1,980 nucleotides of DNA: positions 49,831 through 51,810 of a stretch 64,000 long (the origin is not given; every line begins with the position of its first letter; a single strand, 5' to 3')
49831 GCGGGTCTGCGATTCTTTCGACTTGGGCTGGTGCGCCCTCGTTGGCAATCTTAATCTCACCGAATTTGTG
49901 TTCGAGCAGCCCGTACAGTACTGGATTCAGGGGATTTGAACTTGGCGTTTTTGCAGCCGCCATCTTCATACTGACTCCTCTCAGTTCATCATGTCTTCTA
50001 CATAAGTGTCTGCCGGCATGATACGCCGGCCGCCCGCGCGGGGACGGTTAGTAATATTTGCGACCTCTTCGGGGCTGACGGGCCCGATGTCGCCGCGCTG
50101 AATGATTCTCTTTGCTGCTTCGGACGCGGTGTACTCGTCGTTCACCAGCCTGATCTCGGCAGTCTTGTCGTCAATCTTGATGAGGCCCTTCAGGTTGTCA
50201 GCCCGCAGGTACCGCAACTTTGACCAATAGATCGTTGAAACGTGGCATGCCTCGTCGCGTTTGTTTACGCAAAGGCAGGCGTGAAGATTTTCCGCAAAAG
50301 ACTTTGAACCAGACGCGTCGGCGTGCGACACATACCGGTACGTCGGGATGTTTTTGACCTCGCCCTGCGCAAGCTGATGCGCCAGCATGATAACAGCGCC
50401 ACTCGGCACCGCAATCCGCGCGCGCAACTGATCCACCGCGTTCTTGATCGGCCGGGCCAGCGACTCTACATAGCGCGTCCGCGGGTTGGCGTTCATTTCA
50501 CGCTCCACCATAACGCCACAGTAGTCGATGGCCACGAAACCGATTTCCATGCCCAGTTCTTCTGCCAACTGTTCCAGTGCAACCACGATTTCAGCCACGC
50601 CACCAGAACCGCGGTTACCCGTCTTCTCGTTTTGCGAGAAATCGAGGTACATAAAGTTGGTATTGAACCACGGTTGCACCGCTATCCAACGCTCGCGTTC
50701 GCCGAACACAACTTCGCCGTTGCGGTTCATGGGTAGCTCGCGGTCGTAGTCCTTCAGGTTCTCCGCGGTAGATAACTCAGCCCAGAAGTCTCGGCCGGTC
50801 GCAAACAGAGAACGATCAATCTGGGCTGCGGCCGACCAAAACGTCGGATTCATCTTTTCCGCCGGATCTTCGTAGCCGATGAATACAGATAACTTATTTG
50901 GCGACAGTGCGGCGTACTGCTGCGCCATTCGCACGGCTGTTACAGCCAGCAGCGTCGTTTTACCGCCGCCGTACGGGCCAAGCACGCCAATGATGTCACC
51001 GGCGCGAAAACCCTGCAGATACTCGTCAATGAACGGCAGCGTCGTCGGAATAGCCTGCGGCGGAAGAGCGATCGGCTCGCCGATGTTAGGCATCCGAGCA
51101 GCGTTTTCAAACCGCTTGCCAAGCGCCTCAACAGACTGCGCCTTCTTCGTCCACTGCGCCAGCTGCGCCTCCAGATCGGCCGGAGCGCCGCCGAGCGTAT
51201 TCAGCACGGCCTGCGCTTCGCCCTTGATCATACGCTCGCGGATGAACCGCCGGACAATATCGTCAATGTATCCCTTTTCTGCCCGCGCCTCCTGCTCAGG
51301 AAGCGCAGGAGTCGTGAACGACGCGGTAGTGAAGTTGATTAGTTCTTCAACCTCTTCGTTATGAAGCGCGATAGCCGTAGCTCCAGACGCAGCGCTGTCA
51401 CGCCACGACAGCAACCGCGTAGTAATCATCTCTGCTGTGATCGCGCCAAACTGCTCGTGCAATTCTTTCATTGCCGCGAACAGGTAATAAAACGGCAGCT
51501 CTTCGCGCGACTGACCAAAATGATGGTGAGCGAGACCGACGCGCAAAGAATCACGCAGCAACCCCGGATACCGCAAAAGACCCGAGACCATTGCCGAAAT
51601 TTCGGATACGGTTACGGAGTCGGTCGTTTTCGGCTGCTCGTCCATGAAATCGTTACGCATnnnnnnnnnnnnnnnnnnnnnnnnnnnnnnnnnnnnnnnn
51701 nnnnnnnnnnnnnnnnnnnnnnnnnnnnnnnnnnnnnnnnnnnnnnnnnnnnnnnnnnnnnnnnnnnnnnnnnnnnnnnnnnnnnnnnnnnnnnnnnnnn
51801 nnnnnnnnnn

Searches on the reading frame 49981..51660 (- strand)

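Call 39: search_protein_families(library=phrogs, proteins=[window:49981-51660:-], max_evalue=0.00001)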
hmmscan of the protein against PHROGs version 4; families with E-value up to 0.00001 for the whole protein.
window:49981-51660:- (559 aa): 1 family
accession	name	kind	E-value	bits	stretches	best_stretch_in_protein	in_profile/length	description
phrog_19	-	DNA, RNA and nucleotide metabolism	5e-19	69.6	1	59-489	197-565/621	DnaB-like replicative helicase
